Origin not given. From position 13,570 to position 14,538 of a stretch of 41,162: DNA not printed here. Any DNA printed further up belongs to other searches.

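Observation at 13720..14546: Phage GcrA-like regulator with a duplicated DNA-binding domain, coupled to a 53-aa ORF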

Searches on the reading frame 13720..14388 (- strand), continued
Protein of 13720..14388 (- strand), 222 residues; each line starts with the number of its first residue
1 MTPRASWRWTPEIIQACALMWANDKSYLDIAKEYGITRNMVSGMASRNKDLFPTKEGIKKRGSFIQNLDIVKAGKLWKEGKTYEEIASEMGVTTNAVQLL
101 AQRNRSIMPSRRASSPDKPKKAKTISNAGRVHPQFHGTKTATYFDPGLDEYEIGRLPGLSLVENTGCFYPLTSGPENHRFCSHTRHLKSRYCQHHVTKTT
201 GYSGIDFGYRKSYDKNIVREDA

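Call 54: find_encoding_contigs(protein=P0004, flank=5000, max_places=2)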
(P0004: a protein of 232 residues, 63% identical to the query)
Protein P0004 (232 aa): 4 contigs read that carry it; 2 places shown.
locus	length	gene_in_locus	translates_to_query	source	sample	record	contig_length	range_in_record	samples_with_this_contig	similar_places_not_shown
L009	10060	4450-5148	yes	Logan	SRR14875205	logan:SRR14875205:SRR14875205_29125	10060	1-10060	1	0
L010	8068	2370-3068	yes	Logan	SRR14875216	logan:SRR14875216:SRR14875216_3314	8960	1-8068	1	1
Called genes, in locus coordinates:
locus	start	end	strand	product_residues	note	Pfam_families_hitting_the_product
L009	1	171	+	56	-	?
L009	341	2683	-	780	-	PF09250:Prim-Pol, PF08707:PriCT_2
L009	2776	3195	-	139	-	-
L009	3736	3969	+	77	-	-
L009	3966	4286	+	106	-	-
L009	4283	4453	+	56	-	-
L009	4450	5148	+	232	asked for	PF07750:GcrA (weak)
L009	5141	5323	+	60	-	-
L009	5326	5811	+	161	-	PF20901:Sf6_terminase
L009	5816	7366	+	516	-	PF03237:Terminase_6N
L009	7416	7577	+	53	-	-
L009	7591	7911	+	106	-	-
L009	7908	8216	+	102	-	PF27050:Phage_P22_Y8K6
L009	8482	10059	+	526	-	?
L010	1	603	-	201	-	?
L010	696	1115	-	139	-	-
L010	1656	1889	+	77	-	-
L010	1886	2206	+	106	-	-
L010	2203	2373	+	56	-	-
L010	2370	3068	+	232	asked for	PF07750:GcrA (weak)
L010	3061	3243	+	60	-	-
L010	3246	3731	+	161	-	PF20901:Sf6_terminase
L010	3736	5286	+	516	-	PF03237:Terminase_6N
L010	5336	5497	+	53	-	-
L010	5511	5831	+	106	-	-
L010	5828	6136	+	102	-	PF27050:Phage_P22_Y8K6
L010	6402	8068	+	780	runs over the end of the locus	-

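Call 55: find_encoding_contigs(protein=P0007, flank=5000, max_places=2)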
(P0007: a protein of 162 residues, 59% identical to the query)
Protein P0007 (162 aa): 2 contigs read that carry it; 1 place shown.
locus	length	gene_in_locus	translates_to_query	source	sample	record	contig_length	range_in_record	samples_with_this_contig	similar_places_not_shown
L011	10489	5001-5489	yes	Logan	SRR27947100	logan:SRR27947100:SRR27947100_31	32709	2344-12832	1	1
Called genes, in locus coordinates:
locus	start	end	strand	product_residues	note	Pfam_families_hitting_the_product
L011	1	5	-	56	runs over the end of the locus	-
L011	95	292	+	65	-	-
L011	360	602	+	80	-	-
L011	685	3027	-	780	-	PF09250:Prim-Pol, PF08707:PriCT_2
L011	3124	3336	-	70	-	-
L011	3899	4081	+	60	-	-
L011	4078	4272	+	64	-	-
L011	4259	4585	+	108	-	-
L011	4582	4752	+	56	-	-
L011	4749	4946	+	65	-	-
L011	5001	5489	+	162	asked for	PF07750:GcrA (weak)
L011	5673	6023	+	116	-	-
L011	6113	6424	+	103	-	-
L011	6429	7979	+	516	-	PF03237:Terminase_6N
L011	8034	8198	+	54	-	-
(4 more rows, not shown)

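Call 56: search_protein_families(library=ncbifam, proteins=[window:13720-14388:-, L001:1085-1762:+, P0119, P0049], max_evalue=0.01)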
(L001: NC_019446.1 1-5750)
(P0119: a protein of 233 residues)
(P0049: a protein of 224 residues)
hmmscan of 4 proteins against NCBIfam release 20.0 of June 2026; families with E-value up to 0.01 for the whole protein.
window:13720-14388:- (222 aa): 6 families
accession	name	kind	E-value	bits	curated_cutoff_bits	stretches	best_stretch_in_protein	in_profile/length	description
NF050816.1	sig70cofacGcrA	equivalog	7.2e-07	29.7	280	1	74-196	12-146/173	cell cycle sigma 70 cofactor GcrA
TIGR02937.1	sigma70-ECF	superfamily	0.0006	19.5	42.9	0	78-103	131-156/165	sigma-70 family RNA polymerase sigma factor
TIGR03879.1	near_KaiC_dom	domain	0.00074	19.9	65.1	0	78-102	33-57/91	probable regulatory domain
TIGR02985.1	Sig70_bacteroi1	subfamily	0.0017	18.6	126.4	0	79-99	129-149/162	RNA polymerase sigma-70 factor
NF045758.2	YlxM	equivalog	0.002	18.2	80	0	19-51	27-59/72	YlxM family DNA-binding protein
NF033546.1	transpos_IS21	equivalog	0.0034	16.9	160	0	76-122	4-50/294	IS21 family transposase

L001:1085-1762:+ (225 aa): 4 families
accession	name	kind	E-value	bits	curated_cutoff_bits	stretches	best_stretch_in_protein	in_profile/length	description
NF050816.1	sig70cofacGcrA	equivalog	6.1e-09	36.4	280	1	5-44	3-43/173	cell cycle sigma 70 cofactor GcrA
NF040595.1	HTH_Cbp1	equivalog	5.9e-06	26.2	140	0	7-44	49-86/135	CRISPR DNA repeat-binding protein Cbp1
NF002620.0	PRK02277.1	subfamily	7.7e-05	22.4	115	0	7-44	5-42/201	orotate phosphoribosyltransferase-like protein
TIGR02937.1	sigma70-ECF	superfamily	0.0063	16.2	42.9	0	18-46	131-159/165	sigma-70 family RNA polymerase sigma factor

P0119 (233 aa): 2 families
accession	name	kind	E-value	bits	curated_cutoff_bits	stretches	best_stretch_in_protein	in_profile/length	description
NF050816.1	sig70cofacGcrA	equivalog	7.2e-11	42.7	280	1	89-213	15-149/173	cell cycle sigma 70 cofactor GcrA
NF040595.1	HTH_Cbp1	equivalog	0.0035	17.3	140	0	68-110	86-128/135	CRISPR DNA repeat-binding protein Cbp1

P0049 (224 aa): 1 family
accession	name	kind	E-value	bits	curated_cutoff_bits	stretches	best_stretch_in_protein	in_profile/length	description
NF050816.1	sig70cofacGcrA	equivalog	3.4e-17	63.3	280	1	74-217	3-155/173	cell cycle sigma 70 cofactor GcrA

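Call 57: predict_structure(alignment_id=A4)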
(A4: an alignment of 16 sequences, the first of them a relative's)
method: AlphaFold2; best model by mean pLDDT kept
length: 222 residues; sequences in the alignment: 16
mean_pLDDT: 68.3   pTM: 0.31
mean pLDDT of the five models: 68.3, 67.6, 65.9, 65.6, 63.6
residues with pLDDT >= 90: 24; 70-90: 107; 50-70: 26; < 50: 65
segments of 3 or more residues with pLDDT < 50: 1-4, 58-65, 115-145, 201-222
pLDDT, mean of each block of 10 residues (from residue 1): 63 92 90 90 88 62 57 87 88 84 82 50 37 34 54 80 76 68 74 74 41 40 39
secondary structure, 60 per line:
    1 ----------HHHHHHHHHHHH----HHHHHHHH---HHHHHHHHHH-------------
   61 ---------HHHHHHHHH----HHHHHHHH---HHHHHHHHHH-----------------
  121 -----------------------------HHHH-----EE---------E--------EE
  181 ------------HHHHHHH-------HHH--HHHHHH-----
elements in order: H11-22 H27-34 H38-47 H70-78 H83-90 H94-103 H150-153 H193-199 H212-217

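Call 60: fold_search(model_id=the predicted structure, library=pdb)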
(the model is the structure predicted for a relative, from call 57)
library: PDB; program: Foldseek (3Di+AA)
matches with E <= 10: 851; with E <= 0.001: 0
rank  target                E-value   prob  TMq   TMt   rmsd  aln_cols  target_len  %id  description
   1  2lvs_MODEL_1_A        1.3e-01  0.93  0.20  0.39  10.2        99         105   12  NMR solution structure of a CRISPR repeat binding protein (released 2013-01-23)
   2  7s03_A                1.6e-01  0.87  0.22  0.40   9.8       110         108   16  DNA-binding domain of human SETMAR in complex with Hsmar1 terminal inverted repeat (TIR) DNA (released 2022-08-03)
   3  9a50_A                1.6e-01  0.60  0.17  0.14  14.4       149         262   13  Integrative model of RPSB-RPOC by crosslinking MS and deep learning (released 2024-09-18)
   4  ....                  1.7e-01  0.80  0.17  0.21  11.8       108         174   18  Crystal structure of CAP Repeat (released 2024-09-18)
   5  9a58_A                1.9e-01  0.51  0.16  0.10  17.4       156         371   10  Integrative model of SIGA-RPOC by crosslinking MS and deep learning (released 2024-09-18)
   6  2vbw_A                2.1e-01  0.28  0.16  0.23  14.8       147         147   18  Feast or famine regulatory protein (Rv3291c)from M. tuberculosis complexed with L-Phenylalanine (released 2007-11-06)
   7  4o5v                  2.5e-01  0.66  0.18  0.19  14.8       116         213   16  Crystal structure of T. acidophilum IdeR (released 2014-11-05)
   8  1k78_A                2.5e-01  0.41  0.17  0.27  10.8       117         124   16  Pax5(1-149)+Ets-1(331-440)+DNA (released 2002-01-04)
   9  6pax_A                2.9e-01  0.41  0.17  0.26  10.5       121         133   16  CRYSTAL STRUCTURE OF THE HUMAN PAX-6 PAIRED DOMAIN-DNA COMPLEX REVEALS A GENERAL MODEL FOR PAX PROTEIN-DNA INTERACTION (released 1999-07-13)
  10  7l7b_F                2.9e-01  0.35  0.14  0.12  15.5       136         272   13  Clostridioides difficile RNAP with fidaxomicin (released 2022-02-02)
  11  4y15_B                3.5e-01  0.77  0.16  0.15  11.4        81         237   16  SdiA in complex with 3-oxo-C6-homoserine lactone (released 2015-04-08)
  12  2w25_A                3.7e-01  0.21  0.16  0.23  15.0       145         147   17  Crystal structure of Glu104Ala mutant (released 2009-11-17)
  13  1pdn_C                4.1e-01  0.51  0.18  0.31  12.0       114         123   18  CRYSTAL STRUCTURE OF A PAIRED DOMAIN-DNA COMPLEX AT 2.5 ANGSTROMS RESOLUTION REVEALS STRUCTURAL BASIS FOR PAX DEVELOPM (released 1995-07-31)
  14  5e17_F                4.1e-01  0.20  0.14  0.09  15.8       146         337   14  T. thermophilus transcription initiation complex having a RRR discriminator sequence and a nontemplate-strand length c (released 2016-03-09)
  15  3iuo_B                4.4e-01  0.69  0.19  0.35  11.1        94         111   16  The Crystal Structure of the C-terminal domain of the ATP-dependent DNA helicase RecQ from Porphyromonas gingivalis to (released 2009-09-08)
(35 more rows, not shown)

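Call 69: find_related_loci(query=A2, collection=genome_contigs, flank=4000)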
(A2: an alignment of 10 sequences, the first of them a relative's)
Query A2 (222 aa) in genome_contigs; peptide patterns used: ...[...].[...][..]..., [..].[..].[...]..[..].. (x = any residue, [..] = any of these).
16 stretches matched a pattern, but none encodes a relative of the query by tblastn (E <= 1e-3).

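Call 70: find_related_loci(query=A2, collection=viral_contigs, flank=4000)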
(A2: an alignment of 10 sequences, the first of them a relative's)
Query A2 (222 aa) in viral_contigs; peptide patterns used: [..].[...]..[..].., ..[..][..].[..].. (x = any residue, [..] = any of these).
53 stretches matched a pattern; 4 encode a relative of the query (tblastn E <= 1e-3); 4 distinct loci.
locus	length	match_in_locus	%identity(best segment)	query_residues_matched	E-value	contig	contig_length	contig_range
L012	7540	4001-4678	39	1-218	5e-48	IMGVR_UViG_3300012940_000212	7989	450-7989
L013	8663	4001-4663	40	6-218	2e-47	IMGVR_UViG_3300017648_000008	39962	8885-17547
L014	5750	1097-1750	40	9-218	1e-47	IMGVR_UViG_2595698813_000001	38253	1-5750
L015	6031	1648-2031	30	75-200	9e-9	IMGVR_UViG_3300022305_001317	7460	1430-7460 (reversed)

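Call 72: find_related_loci(query=A5, collection=genome_contigs, flank=3000)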
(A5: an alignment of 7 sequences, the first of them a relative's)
Query A5 (233 aa) in genome_contigs; peptide patterns used: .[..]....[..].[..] (x = any residue, [..] = any of these).
25 stretches matched a pattern; 4 encode a relative of the query (tblastn E <= 1e-3); 4 distinct loci.
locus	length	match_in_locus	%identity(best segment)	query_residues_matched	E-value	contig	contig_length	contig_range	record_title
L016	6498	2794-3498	52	1-233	1e-70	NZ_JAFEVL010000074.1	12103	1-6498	Rhizobium lusitanum strain Opo-234 NODE_38_length_12103_cov_44.400134, whole genome shotgun sequence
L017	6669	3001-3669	30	1-213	3e-20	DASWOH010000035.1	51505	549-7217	MAG TPA_asm: Rhizobium sp. isolate SMAG_U3435 k141_2417709, whole genome shotgun sequence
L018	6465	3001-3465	55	1-224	8e-13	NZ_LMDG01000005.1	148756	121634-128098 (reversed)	Rhizobium sp. Root1220 contig_13, whole genome shotgun sequence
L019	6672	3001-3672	55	1-232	5e-77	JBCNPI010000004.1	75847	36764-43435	MAG: Rhizobium sp. isolate SMAGNO149 Contig4, whole genome shotgun sequence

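Call 81: search_solved_structures(query=A3, max_evalue=0.01, show_alignments=3)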
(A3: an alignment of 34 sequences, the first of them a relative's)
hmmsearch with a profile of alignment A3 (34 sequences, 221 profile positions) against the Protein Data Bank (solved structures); distinct sequences matched with E-value up to 0.01: 9.
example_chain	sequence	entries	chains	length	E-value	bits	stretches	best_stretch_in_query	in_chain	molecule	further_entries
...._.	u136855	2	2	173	3.5e-18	69.1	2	144-211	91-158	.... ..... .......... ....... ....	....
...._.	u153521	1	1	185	4.1e-15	59.1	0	69-101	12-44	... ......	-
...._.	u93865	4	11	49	1.8e-08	37.4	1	6-46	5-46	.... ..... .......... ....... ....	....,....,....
5yix_B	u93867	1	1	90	3.7e-08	36.3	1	163-211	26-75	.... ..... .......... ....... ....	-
2lvs_A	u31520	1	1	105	0.00023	23.9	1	14-95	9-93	Putative uncharacterized protein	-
1s7o_A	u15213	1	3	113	0.0033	20.2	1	8-47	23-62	Hypothetical UPF0122 protein SPy1201/SpyM3_0842/SPs1042/spyM18_1152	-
8q4d_A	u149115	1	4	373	0.004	19.9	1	70-103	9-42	Putative transposase for insertion sequence element IS5376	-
8b4h_A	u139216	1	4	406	0.0042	19.8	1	70-103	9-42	Putative transposase for insertion sequence element IS5376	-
7bhy_A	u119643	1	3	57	0.0091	18.7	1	8-46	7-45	Deoxyribonucleoside regulator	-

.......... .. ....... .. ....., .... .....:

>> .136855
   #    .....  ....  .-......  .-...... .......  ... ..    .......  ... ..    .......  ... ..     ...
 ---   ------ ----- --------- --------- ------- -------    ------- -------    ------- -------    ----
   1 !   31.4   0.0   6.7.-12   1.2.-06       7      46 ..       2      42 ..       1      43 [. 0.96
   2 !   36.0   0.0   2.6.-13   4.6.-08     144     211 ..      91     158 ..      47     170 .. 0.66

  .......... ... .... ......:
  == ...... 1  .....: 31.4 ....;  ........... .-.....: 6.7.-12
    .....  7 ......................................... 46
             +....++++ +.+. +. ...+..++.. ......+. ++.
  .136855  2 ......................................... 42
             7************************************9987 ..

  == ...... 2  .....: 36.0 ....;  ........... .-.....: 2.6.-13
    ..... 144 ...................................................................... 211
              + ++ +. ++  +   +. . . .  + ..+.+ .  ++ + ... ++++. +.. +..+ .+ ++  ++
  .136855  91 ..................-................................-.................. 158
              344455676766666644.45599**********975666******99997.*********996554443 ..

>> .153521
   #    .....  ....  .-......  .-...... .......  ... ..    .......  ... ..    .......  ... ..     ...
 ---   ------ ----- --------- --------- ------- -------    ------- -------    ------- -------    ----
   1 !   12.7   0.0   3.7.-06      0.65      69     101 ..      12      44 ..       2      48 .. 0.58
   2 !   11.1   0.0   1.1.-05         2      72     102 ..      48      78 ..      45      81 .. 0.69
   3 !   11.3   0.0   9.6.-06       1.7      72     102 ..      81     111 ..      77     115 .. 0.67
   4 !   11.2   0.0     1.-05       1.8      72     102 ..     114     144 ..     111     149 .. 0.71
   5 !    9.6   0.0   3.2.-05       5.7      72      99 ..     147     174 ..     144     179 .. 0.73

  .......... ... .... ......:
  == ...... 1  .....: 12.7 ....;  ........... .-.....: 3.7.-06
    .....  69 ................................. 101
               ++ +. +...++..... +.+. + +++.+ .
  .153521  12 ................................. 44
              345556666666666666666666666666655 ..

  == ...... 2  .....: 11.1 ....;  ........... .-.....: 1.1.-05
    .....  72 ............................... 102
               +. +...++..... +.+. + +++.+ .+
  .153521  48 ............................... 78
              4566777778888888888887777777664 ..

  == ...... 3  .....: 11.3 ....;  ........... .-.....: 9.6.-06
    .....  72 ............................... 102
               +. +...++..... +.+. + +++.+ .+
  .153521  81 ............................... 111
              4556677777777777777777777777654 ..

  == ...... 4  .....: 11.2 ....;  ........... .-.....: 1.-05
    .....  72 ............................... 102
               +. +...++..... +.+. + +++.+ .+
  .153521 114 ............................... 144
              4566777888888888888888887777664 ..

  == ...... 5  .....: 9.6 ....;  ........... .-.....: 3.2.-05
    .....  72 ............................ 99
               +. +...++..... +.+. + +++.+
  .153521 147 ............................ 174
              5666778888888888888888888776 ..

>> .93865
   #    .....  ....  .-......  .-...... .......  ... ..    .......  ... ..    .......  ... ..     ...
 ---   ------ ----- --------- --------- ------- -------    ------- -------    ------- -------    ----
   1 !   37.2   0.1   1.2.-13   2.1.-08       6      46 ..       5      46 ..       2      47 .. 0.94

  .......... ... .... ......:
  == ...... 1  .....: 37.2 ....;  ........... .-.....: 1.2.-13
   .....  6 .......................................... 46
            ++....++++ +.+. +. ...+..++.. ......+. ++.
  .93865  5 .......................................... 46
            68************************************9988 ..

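Call 84: find_encoding_contigs(protein=P0049, flank=6000, max_places=2)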
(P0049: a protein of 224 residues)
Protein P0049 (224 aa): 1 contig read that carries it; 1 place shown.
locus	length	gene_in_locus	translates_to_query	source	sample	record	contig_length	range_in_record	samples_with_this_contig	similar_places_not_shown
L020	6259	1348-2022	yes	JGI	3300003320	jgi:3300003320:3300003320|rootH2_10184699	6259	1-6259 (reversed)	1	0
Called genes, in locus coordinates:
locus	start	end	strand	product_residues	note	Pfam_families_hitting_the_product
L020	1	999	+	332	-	?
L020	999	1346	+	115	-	-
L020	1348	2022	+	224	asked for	PF06056:Terminase_5 (faint), PF13518:HTH_28 (faint), PF07750:GcrA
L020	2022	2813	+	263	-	PF00145:DNA_methylase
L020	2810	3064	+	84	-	-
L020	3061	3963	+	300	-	-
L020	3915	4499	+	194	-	PF08299:Bac_DnaA_C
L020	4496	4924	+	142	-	-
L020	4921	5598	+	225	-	PF19889:DUF6362 (weak)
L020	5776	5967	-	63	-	-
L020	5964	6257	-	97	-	?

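Call 85: find_encoding_contigs(protein=P0015, flank=6000, max_places=2)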
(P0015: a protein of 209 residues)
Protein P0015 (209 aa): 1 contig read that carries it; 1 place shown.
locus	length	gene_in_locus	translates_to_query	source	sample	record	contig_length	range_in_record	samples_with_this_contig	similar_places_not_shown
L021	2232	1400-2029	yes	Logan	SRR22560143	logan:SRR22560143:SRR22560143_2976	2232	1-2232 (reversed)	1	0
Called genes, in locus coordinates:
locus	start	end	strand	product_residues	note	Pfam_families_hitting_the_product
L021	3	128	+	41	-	?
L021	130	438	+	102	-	-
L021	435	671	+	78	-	-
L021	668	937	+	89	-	-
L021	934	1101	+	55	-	-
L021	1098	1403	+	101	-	PF27050:Phage_P22_Y8K6 (weak)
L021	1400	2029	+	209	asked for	PF02796:HTH_7 (faint), PF13384:HTH_23 (faint), PF13518:HTH_28 (faint), PF07750:GcrA (weak)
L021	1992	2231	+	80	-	?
